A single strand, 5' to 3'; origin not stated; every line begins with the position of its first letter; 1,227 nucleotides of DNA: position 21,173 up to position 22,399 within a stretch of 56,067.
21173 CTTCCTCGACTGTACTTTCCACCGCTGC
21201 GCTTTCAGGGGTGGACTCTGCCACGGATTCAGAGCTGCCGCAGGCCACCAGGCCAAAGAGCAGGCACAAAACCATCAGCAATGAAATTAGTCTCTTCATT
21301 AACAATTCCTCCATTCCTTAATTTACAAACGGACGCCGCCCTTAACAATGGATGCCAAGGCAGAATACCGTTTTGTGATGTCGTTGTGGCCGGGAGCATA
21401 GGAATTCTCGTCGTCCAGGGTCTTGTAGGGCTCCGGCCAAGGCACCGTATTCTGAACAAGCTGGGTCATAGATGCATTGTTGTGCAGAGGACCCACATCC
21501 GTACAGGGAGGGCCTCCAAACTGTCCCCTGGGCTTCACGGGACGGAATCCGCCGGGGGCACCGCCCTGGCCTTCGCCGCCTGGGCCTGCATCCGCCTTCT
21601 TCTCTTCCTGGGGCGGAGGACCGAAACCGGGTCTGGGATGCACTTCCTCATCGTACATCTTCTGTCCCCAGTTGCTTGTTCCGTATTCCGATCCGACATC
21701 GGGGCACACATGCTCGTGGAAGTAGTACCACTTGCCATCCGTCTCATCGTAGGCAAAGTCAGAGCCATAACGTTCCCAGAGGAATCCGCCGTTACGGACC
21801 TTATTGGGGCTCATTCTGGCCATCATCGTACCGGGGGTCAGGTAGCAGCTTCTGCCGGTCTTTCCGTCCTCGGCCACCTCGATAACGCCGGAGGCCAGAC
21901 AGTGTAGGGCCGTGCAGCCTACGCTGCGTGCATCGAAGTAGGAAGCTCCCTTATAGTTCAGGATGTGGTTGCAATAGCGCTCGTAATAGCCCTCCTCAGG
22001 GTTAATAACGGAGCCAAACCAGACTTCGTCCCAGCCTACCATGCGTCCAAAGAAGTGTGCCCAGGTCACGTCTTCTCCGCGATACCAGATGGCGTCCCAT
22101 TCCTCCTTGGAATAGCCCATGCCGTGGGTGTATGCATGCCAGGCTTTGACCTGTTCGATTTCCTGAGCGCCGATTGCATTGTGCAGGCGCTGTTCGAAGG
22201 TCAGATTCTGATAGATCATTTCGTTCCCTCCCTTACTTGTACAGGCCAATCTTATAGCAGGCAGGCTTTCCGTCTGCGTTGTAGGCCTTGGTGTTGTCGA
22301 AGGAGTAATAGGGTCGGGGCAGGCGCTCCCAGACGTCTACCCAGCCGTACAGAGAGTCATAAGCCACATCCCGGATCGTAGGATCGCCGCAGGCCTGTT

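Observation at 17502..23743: Cassette copy 1: A-B-C + binding lipoprotein + atypical OYE reductase in one minus-strand operon, with a divergent AraC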

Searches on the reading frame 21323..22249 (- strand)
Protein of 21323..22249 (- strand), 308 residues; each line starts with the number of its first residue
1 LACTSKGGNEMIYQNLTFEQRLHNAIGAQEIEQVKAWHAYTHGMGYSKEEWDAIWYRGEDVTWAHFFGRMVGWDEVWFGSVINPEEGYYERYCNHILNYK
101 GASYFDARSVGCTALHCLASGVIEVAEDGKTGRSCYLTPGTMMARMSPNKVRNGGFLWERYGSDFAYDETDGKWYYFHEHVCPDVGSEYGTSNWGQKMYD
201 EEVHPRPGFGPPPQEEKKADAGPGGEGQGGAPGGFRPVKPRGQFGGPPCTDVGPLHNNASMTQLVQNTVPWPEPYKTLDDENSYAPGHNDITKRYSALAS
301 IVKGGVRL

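Call 4: search_protein_families(library=pfam, proteins=[window:21323-22249:-], max_evalue=0.01)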
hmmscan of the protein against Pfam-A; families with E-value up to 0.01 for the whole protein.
window:21323-22249:- (308 aa): 0 families

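Call 17: search_solved_structures(query=window:21323-22249:-, max_evalue=1, show_alignments=1)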
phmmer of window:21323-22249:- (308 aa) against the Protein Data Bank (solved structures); distinct sequences matched with E-value up to 1: 1.
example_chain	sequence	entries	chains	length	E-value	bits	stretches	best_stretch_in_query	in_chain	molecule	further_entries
5btw_A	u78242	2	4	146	0.97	11.5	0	133-189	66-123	Uncharacterized protein | lpg1496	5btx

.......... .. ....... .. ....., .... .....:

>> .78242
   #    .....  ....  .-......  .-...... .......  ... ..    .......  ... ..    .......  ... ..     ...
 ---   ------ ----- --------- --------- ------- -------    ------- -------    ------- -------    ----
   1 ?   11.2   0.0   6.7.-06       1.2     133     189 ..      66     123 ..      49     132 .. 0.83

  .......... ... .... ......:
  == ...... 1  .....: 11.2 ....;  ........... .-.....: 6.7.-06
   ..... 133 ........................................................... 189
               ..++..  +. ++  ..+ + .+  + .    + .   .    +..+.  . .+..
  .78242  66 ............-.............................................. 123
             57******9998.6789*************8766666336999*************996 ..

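Call 25: find_homologous_proteins(query=window:21323-22219:-, max_evalue=0.001)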
Query window:21323-22219:- (298 aa): 312 proteins with E <= 0.001 among 622 candidates; the best 120 are listed.
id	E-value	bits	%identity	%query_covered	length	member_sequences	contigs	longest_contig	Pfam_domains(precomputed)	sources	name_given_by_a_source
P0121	5.7e-198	675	93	100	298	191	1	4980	-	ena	-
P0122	2.3e-183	627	86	100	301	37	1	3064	-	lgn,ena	-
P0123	2.3e-183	627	83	100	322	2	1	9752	-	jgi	jgi:hypothetical protein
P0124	3.1e-183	626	86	100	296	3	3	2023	-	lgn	-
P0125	9.5e-183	625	82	100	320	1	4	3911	-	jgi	jgi:hypothetical protein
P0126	9.7e-183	625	82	100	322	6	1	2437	-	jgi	jgi:hypothetical protein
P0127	1.6e-182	624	85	100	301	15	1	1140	-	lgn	-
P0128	1.5e-165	568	80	100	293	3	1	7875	-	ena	-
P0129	2.3e-148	512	71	99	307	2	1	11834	-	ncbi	-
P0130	2.6e-143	495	70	98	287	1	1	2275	-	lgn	-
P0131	1.5e-132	460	81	77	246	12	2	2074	-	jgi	jgi:hypothetical protein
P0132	8.2e-111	388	65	89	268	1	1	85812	-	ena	-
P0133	4.0e-99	350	97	50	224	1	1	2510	-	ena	-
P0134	2.1e-85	305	50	93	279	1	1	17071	-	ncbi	-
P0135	2.7e-83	298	49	95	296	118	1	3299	-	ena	-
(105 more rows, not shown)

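Call 35: predict_structure(alignment_id=A2)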
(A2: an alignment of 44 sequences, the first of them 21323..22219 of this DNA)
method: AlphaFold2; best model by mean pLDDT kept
length: 298 residues; sequences in the alignment: 44
mean_pLDDT: 76.7   pTM: 0.77
mean pLDDT of the five models: 76.7, 72.2, 71.8, 71.2, 60.0
residues with pLDDT >= 90: 97; 70-90: 116; 50-70: 50; < 50: 35
segments of 3 or more residues with pLDDT < 50: 198-228, 295-298
pLDDT, mean of each block of 10 residues (from residue 1): 83 95 91 87 94 88 91 84 84 81 71 92 85 70 74 94 95 69 77 60 40 34 40 68 70 69 92 93 76 46
secondary structure, 60 per line:
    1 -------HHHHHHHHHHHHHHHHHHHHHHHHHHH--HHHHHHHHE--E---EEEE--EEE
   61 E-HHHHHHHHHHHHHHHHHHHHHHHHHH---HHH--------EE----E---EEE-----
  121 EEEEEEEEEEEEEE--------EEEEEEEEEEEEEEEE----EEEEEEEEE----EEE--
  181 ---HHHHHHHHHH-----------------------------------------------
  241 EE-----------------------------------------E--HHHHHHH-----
elements in order: H8-34 H37-44 E52-55 E58-61 H63-88 E113-115 E121-134 E143-158 E163-171 E176-178 H184-193 H287-293

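Call 39: fold_search(model_id=the predicted structure, library=pdb)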
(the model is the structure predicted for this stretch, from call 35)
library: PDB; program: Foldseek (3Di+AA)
matches with E <= 10: 774; with E <= 0.001: 26
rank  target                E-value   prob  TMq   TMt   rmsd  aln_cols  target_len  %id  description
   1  8abt_B                2.7e-05  1.00  0.37  0.46   4.8       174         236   13  Crystal structure of NaLdpA in complex with the product analog Resveratrol (released 2023-02-01)
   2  8abw                  2.9e-05  1.00  0.39  0.47   4.3       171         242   15  Crystal structure of SpLdpA in complex with threo-DGPD (released 2023-02-01)
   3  8abv                  3.7e-05  1.00  0.39  0.47   4.3       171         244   14  Crystal structure of SpLdpA in complex with erythro-DGPD (released 2023-02-01)
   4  8abt_A                1.2e-04  1.00  0.37  0.47   4.8       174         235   13  Crystal structure of NaLdpA in complex with the product analog Resveratrol (released 2023-02-01)
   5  4leh_A                1.4e-04  1.00  0.41  0.68   6.2       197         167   11  Crystal structure of a bile-acid 7-alpha dehydratase (CLOSCI_03134) from Clostridium scindens ATCC 35704 at 2.90 A res (released 2013-08-21)
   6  8abu_B                1.8e-04  1.00  0.42  0.51   4.9       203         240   13  Crystal structure of NaLdpA mutant H97Q in complex with erythro-DGPD (released 2023-02-01)
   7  4n3v_A                1.9e-04  1.00  0.38  0.64   6.7       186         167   14  Crystal structure of a bile-acid 7-alpha dehydratase (CLOHIR_00079) from Clostridium hiranonis DSM 13275 at 1.89 A res (released 2013-12-04)
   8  3ef8_A                1.9e-04  1.00  0.32  0.61   6.5       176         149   13  Crystal structure of Putative Scytalone Dehydratase (YP_496742.1) from NOVOSPHINGOBIUM AROMATICIVORANS DSM 12444 at 1. (released 2008-09-30)
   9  3s5c_F                2.3e-04  1.00  0.38  0.72   4.9       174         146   10  Crystal Structure of a Hexachlorocyclohexane dehydrochlorinase (LinA) Type2 (released 2012-05-23)
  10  4l8o                  2.8e-04  1.00  0.37  0.62   7.1       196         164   12  Crystal structure of a bile-acid 7-alpha dehydratase (CLOHYLEM_06634) from Clostridium hylemonae DSM 15053 at 2.20 A res (released 2013-08-21)
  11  7kd9_I                2.8e-04  1.00  0.37  0.47   6.2       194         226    9  Crystal Structure of Gallic Acid Decarboxylase from Arxula adeninivorans (released 2021-02-17)
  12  7kd9_D                2.8e-04  1.00  0.37  0.47   6.2       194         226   10  Crystal Structure of Gallic Acid Decarboxylase from Arxula adeninivorans (released 2021-02-17)
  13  7kd9_E                3.0e-04  1.00  0.37  0.49   6.3       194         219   10  Crystal Structure of Gallic Acid Decarboxylase from Arxula adeninivorans (released 2021-02-17)
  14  3s5c_B                3.0e-04  1.00  0.35  0.64   6.6       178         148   10  Crystal Structure of a Hexachlorocyclohexane dehydrochlorinase (LinA) Type2 (released 2012-05-23)
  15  7kd9_A                3.1e-04  1.00  0.37  0.47   6.1       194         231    9  Crystal Structure of Gallic Acid Decarboxylase from Arxula adeninivorans (released 2021-02-17)
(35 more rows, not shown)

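Call 43: search_solved_structures(query=A2, max_evalue=10, show_alignments=4)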
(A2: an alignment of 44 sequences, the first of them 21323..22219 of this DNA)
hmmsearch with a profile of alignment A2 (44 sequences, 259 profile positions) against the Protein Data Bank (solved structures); distinct sequences matched with E-value up to 10: 2.
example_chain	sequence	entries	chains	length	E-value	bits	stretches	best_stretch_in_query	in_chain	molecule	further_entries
8abv_A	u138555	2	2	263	0.069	15.8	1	105-162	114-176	SnoaL-like domain-containing protein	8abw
3m66_A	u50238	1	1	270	2.1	10.9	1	14-45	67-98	mTERF domain-containing protein 1, mitochondrial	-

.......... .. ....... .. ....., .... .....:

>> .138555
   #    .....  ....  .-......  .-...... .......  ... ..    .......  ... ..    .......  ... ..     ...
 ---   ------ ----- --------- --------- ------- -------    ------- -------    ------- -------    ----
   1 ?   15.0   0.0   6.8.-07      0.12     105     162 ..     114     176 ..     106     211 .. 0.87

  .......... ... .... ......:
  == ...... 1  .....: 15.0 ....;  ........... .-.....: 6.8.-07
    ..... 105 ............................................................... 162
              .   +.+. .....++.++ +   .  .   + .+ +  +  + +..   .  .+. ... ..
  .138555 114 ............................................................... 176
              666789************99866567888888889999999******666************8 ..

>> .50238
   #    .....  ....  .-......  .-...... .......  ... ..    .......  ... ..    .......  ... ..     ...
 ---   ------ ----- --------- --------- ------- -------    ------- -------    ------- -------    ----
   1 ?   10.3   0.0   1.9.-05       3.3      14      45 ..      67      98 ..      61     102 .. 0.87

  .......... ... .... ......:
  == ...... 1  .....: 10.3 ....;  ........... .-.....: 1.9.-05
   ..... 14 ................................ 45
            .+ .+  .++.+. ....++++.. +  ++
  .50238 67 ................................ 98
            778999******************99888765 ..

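Call 50: search_protein_representatives(alignment_id=A2)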
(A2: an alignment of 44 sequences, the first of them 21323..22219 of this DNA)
Query: 44 sequences, 259 profile positions. Proteins with E-value up to 0.001 (for the whole library): 672; up to 1e-10: 293; up to 1e-30: 83. The best 150 are listed.
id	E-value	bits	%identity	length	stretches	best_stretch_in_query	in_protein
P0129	8.1e-115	399.1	-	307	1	2-258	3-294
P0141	1.4e-106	372.1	-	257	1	1-255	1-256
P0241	1.7e-105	368.5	-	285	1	1-257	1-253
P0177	1.5e-102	358.8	-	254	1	1-257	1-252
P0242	2.5e-101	354.8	-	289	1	1-252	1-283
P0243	2.1e-96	338.7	-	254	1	7-255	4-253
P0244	1.7e-92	325.9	-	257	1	3-251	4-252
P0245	4.5e-89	314.7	-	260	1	4-252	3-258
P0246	1.5e-88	312.9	-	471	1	2-251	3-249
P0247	4.7e-87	308.1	-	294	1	3-251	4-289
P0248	1.6e-86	306.3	-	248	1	6-240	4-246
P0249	1.8e-84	299.6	-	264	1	3-257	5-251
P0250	1.4e-83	296.7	-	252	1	1-255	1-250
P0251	1.8e-82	293.0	-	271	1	1-255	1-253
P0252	2.3e-81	289.4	-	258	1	5-253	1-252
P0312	5.0e-35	137.6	-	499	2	11-177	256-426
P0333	8.1e-27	110.6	-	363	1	2-252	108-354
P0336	5.5e-26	107.9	-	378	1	13-254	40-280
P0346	2.2e-23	99.4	-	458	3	102-252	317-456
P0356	2.1e-21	92.9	-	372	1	13-249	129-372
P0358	2.5e-21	92.7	-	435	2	10-182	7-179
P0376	7.4e-20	87.8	-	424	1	12-199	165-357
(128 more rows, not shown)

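Call 59: list_cluster_members(proteins=[P0312, P0346, P0358, P0246, P0336, P0356, P0376, P0333])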
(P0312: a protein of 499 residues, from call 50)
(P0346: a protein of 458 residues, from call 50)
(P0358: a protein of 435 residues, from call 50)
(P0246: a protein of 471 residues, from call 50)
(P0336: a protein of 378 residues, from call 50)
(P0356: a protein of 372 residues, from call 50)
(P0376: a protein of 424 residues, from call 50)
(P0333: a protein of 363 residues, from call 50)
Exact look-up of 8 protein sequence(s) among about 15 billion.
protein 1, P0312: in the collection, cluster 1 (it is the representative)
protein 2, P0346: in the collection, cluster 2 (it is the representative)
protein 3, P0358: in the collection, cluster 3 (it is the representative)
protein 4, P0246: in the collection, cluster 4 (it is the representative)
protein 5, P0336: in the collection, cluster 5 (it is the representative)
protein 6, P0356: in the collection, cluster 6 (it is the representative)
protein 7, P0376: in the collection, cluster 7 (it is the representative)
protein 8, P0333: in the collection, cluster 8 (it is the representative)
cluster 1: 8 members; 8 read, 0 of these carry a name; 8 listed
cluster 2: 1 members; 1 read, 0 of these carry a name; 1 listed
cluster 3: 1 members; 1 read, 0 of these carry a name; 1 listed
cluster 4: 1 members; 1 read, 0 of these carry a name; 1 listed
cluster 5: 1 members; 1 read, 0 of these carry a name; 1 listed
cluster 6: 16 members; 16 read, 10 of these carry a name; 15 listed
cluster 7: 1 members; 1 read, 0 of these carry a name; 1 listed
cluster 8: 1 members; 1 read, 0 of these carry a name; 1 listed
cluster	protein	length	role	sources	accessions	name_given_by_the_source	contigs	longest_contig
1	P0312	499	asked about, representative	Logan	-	-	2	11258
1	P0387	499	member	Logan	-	-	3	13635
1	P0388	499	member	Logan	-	-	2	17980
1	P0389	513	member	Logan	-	-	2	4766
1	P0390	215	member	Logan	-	-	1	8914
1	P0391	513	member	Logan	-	-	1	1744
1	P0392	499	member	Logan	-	-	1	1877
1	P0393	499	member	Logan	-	-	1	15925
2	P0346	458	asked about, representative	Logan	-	-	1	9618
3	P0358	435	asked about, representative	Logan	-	-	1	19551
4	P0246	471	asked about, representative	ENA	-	-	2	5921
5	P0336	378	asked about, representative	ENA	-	-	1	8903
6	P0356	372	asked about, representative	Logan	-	-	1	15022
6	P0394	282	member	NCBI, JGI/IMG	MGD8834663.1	MAG: nuclear transport factor 2 family protein [Desulfobacteraceae bacterium] | hypothetical protein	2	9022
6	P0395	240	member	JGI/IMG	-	hypothetical protein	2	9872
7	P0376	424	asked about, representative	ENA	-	-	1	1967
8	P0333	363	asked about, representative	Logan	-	-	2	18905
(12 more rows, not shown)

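Call 60: search_protein_families(library=pfam, proteins=[P0246, P0336, P0312], max_evalue=0.01)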
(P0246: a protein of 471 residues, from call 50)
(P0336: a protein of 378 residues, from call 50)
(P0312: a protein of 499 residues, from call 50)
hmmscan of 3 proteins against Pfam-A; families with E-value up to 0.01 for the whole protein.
P0246 (471 aa): 0 families

P0336 (378 aa): 5 families
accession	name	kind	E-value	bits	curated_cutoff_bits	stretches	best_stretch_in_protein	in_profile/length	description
PF13577.12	SnoaL_4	-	7.6e-11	42.5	24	1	40-192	2-125/126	SnoaL-like domain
PF00036.39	EF-hand_1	-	9.9e-07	28.3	25.4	0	349-365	9-25/29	EF hand domain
PF13202.12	EF-hand_5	-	1.5e-06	27.8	25.9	1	349-365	8-24/25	EF hand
PF13405.12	EF-hand_6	-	0.0004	20.3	25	0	349-365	9-25/30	EF-hand domain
PF13499.12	EF-hand_7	-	0.0018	19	30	0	349-364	49-64/67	EF-hand domain pair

P0312 (499 aa): 1 family
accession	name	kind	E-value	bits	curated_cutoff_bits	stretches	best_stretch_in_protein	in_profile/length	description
PF13577.12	SnoaL_4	-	5.9e-18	65.5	24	2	258-415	2-125/126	SnoaL-like domain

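Call 62: find_encoding_contigs(protein=P0312, flank=6000, max_places=4)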
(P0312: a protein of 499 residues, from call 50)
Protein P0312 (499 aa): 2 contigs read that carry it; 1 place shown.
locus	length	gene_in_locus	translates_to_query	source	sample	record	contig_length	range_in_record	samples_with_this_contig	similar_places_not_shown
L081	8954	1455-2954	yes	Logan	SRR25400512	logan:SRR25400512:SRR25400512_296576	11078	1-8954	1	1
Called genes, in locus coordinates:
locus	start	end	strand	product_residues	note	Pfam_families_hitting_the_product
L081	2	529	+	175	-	?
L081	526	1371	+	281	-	-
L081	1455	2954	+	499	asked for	PF13577:SnoaL_4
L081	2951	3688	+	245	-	-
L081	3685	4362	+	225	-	PF07110:EthD (faint)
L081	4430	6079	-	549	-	PF00890:FAD_binding_2, PF01266:DAO (faint), PF12831:FAD_oxidored (weak)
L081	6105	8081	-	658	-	PF00724:Oxidored_FMN, PF00890:FAD_binding_2, PF03486:HI0933_like (weak), PF07992:Pyr_redox_2, PF12831:FAD_oxidored, PF13450:NAD_binding_8, PF13738:Pyr_redox_3 (weak), PF00070:Pyr_redox, +5 more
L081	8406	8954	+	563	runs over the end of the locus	-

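Call 67: find_encoding_contigs(protein=window:21323-22219:-, flank=3000, max_places=3)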
Protein window:21323-22219:- (298 aa): no gene with exactly this product is on record in the collection.

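Call 70: search_protein_families(library=ncbifam, proteins=[window:21323-22219:-], max_evalue=0.001)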
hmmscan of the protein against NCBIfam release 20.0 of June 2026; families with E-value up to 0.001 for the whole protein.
window:21323-22219:- (298 aa): 0 families
